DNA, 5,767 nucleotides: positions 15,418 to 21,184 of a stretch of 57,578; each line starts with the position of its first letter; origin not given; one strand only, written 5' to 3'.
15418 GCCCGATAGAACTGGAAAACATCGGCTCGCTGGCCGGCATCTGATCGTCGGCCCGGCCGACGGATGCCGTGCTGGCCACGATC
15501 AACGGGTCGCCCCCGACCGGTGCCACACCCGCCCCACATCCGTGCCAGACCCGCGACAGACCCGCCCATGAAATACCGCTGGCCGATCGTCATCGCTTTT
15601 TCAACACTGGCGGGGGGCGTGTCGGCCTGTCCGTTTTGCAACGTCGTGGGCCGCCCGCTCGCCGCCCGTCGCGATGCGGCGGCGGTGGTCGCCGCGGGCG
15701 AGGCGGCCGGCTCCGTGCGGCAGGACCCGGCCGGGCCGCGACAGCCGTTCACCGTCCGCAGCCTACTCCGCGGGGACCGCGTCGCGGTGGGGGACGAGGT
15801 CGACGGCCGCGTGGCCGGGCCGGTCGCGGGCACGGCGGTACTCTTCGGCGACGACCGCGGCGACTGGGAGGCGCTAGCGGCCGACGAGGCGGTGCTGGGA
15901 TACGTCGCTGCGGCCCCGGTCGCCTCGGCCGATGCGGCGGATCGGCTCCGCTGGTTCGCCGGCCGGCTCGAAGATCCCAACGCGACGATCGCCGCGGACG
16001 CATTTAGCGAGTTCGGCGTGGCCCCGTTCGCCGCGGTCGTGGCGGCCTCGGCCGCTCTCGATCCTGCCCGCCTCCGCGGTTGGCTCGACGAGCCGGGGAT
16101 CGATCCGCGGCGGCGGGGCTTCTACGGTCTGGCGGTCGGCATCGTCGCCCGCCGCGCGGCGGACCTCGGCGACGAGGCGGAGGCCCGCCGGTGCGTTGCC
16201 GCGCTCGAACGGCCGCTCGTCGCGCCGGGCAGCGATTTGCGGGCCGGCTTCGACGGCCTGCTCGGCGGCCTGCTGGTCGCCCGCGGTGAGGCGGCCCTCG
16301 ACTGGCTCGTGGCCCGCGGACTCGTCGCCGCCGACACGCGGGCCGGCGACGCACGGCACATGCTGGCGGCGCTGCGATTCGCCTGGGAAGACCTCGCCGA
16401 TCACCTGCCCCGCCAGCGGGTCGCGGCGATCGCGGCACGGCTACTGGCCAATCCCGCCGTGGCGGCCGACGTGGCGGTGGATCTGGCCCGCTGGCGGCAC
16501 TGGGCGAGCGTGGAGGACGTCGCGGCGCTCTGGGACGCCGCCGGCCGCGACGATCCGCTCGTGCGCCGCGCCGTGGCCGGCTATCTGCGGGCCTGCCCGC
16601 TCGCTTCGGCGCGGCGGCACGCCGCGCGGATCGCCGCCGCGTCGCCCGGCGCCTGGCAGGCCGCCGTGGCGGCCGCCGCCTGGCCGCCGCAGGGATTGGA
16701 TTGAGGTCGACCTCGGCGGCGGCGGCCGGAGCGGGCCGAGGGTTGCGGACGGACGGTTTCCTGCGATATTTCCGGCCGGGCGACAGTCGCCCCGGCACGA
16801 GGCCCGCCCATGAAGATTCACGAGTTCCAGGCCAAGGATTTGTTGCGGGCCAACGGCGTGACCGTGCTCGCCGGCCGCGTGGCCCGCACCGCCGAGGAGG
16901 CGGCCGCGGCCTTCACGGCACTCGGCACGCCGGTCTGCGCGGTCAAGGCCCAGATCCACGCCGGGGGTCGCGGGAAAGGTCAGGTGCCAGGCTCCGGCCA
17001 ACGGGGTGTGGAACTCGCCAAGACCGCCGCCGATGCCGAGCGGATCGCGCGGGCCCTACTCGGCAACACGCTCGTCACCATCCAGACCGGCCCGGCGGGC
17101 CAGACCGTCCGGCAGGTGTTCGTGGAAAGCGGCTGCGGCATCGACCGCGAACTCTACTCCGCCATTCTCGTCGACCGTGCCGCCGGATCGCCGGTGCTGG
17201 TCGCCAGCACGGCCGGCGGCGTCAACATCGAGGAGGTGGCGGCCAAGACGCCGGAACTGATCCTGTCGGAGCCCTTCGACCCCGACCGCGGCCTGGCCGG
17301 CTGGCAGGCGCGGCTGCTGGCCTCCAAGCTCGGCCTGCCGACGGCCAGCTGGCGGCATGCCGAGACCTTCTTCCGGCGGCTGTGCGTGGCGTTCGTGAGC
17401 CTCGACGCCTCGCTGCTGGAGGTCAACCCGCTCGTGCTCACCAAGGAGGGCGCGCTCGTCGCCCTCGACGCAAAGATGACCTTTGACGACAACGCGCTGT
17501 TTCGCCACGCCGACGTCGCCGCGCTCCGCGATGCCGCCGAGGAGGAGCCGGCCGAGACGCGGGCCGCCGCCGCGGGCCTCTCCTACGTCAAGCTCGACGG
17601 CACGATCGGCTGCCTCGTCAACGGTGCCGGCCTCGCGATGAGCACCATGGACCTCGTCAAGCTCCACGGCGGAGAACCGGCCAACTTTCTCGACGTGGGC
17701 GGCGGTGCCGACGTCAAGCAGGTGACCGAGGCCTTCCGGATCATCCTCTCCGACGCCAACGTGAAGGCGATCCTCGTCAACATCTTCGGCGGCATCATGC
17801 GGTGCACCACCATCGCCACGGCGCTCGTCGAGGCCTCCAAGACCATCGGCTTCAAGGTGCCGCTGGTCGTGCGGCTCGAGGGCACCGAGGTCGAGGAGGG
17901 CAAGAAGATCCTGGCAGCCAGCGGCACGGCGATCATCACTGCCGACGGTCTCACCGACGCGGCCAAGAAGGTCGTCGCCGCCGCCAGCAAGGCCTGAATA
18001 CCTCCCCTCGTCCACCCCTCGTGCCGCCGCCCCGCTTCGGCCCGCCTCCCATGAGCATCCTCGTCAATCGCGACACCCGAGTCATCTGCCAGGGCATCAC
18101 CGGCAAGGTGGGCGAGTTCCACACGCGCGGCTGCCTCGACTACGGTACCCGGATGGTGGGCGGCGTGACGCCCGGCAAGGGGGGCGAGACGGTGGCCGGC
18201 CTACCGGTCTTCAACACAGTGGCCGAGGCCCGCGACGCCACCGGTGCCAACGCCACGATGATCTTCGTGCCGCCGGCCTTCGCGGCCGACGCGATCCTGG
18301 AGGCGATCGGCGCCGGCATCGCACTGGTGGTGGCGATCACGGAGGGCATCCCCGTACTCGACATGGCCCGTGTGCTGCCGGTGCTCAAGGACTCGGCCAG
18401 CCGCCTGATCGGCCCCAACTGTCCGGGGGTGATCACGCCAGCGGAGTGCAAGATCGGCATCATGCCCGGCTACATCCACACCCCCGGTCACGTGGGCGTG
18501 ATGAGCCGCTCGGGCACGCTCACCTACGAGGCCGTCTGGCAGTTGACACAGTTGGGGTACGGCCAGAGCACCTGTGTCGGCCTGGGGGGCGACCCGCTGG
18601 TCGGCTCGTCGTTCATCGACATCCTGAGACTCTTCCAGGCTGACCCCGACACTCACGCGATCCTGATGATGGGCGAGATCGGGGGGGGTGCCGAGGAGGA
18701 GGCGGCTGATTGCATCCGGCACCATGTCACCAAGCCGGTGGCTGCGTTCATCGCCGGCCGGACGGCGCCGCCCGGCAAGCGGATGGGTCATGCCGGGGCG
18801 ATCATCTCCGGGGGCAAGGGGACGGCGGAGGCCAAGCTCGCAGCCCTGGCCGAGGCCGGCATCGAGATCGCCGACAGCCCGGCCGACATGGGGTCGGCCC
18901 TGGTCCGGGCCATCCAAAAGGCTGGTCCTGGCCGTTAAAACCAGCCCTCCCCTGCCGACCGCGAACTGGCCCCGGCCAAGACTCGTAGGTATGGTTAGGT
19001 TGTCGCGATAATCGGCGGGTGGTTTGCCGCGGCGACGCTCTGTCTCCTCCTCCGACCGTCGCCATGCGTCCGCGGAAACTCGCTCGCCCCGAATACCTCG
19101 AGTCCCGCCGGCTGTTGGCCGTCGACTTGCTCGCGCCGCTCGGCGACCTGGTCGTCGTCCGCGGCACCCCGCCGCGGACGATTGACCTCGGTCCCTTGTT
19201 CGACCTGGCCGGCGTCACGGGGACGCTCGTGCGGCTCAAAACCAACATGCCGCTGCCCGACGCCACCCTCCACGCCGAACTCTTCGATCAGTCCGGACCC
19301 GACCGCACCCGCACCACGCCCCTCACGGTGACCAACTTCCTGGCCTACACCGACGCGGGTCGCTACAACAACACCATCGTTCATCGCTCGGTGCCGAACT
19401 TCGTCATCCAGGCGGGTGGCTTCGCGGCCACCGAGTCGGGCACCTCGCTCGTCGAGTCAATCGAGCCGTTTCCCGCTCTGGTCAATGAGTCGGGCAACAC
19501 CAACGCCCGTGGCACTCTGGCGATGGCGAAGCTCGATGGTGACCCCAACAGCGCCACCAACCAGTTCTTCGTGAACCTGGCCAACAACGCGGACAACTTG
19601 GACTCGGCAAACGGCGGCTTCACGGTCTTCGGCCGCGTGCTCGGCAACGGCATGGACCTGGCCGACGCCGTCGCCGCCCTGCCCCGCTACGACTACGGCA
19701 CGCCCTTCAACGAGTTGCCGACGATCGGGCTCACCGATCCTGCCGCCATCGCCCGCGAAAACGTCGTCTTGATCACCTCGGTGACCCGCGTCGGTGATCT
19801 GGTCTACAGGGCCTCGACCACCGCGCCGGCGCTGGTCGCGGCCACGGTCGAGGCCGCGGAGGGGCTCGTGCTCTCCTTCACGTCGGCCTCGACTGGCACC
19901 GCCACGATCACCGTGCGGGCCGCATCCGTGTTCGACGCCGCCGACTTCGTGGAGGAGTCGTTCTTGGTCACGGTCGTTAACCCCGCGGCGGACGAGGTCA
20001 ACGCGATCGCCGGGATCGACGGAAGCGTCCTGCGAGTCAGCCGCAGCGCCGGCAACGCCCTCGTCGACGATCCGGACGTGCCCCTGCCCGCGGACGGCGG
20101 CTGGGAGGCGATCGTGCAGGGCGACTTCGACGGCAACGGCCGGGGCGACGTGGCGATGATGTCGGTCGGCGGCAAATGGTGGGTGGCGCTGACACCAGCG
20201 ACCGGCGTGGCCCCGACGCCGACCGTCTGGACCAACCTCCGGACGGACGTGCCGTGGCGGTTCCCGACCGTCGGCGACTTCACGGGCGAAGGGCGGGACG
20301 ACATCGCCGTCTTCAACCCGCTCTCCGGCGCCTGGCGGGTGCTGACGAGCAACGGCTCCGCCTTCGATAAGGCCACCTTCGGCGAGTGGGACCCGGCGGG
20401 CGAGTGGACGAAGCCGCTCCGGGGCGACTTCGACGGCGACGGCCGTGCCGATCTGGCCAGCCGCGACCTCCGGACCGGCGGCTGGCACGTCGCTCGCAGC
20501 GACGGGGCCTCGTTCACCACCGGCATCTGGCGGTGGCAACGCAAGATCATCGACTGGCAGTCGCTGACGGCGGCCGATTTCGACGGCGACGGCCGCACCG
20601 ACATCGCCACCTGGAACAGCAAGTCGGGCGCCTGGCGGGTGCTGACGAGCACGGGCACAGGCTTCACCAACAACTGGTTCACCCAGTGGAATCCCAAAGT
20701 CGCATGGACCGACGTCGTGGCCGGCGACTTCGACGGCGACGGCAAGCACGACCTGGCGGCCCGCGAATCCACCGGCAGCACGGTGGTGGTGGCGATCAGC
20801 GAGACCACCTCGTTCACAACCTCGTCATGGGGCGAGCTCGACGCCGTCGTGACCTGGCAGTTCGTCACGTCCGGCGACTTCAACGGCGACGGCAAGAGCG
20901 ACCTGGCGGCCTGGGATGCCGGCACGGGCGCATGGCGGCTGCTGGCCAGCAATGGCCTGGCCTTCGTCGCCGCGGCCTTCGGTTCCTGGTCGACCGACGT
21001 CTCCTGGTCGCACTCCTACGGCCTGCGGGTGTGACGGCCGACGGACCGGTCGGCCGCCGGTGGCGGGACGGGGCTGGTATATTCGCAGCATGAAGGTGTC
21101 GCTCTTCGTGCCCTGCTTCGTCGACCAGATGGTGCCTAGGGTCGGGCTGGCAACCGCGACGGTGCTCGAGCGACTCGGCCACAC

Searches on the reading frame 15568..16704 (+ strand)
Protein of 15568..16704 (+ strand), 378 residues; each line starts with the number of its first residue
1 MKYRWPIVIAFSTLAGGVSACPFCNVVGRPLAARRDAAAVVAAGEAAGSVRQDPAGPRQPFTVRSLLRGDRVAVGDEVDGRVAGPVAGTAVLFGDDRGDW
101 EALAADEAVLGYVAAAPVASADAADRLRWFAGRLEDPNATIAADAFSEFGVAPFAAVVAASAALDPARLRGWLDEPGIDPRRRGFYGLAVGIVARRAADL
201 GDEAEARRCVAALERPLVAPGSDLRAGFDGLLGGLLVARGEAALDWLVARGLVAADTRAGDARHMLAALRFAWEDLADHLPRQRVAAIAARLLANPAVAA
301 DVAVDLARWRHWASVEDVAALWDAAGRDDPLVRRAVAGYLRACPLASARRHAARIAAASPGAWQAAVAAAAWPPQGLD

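Call 3: search_protein_families(library=pfam, proteins=[window:15568-16704:+], max_evalue=1)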
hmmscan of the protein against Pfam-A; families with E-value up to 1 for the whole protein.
window:15568-16704:+ (378 aa): 1 family
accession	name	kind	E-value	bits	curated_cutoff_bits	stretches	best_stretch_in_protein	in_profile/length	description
PF14557.12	AphA_like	-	0.48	10.5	27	0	108-148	15-55/174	Putative AphA-like transcriptional regulator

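Call 4: search_protein_families(library=ncbifam, proteins=[window:15568-16704:+], max_evalue=1)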
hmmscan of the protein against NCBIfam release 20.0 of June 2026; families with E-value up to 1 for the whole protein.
window:15568-16704:+ (378 aa): 1 family
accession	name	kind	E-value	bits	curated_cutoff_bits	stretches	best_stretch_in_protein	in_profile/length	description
NF011257.0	PRK14663.1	equivalog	0.14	12.1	186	1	283-344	42-98/123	holo-[acyl-carrier-protein] synthase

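Call 8: find_homologous_proteins(query=window:15568-16704:+, max_evalue=0.001)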
Query window:15568-16704:+ (378 aa): 516 proteins with E <= 0.001 among 8000 candidates; the best 120 are listed.
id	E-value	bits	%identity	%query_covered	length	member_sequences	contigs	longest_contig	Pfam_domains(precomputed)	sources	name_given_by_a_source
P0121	1.3e-179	615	80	99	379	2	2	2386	-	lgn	-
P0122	6.5e-160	551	100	71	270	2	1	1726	-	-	-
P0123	5.0e-149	515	72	90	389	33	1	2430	-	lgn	-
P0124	1.8e-146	506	69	92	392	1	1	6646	-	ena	-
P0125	1.2e-145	504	69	92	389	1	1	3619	-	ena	-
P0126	2.5e-145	502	70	89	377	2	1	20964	-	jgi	jgi:hypothetical protein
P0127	2.8e-145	502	68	91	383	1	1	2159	-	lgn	-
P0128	4.5e-145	502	71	94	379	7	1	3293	-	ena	-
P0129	1.3e-144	500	67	92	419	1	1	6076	-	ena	-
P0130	1.6e-144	500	69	90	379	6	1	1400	-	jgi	jgi:hypothetical protein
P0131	3.0e-144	499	72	90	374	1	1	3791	-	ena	-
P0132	7.1e-143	494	72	94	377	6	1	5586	-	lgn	-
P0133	4.5e-142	492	70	98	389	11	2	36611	-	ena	-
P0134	3.1e-141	489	70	89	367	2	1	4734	-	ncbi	-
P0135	3.4e-141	489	68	91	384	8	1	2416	-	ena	-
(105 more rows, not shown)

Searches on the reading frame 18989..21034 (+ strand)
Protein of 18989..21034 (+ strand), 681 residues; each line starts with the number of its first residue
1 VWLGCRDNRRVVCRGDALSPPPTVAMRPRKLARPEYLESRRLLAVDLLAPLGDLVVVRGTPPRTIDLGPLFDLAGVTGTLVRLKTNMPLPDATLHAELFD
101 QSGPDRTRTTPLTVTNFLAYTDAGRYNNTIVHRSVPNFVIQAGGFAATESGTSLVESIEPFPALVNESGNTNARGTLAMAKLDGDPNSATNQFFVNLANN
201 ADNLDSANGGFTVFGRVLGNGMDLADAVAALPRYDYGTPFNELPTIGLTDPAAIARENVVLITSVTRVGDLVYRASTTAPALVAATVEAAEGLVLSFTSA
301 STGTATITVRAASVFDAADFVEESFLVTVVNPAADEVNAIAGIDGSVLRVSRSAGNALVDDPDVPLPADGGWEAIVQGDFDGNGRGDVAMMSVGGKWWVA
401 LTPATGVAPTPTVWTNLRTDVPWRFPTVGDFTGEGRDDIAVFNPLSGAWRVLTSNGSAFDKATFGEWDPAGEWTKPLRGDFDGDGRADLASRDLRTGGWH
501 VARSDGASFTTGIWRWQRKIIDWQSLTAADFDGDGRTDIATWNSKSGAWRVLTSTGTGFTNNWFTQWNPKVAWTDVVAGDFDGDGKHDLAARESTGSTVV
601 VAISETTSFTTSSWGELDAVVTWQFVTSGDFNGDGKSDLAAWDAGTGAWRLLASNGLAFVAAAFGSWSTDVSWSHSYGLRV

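Call 56: search_protein_families(library=pfam, proteins=[window:18989-21034:+], max_evalue=0.001)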
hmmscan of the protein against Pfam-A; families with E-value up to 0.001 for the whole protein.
window:18989-21034:+ (681 aa): 3 families
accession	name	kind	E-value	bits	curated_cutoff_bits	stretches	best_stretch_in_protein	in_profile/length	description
PF00160.26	Pro_isomerase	-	1.1e-26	94.5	21.7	1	108-233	19-142/159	Cyclophilin type peptidyl-prolyl cis-trans isomerase/CLD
PF01839.29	FG-GAP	-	2.9e-26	91.3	22.1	2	572-593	1-22/37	FG-GAP repeat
PF13517.12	FG-GAP_3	-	7.4e-23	81.4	26.9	4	530-590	1-60/61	FG-GAP-like repeat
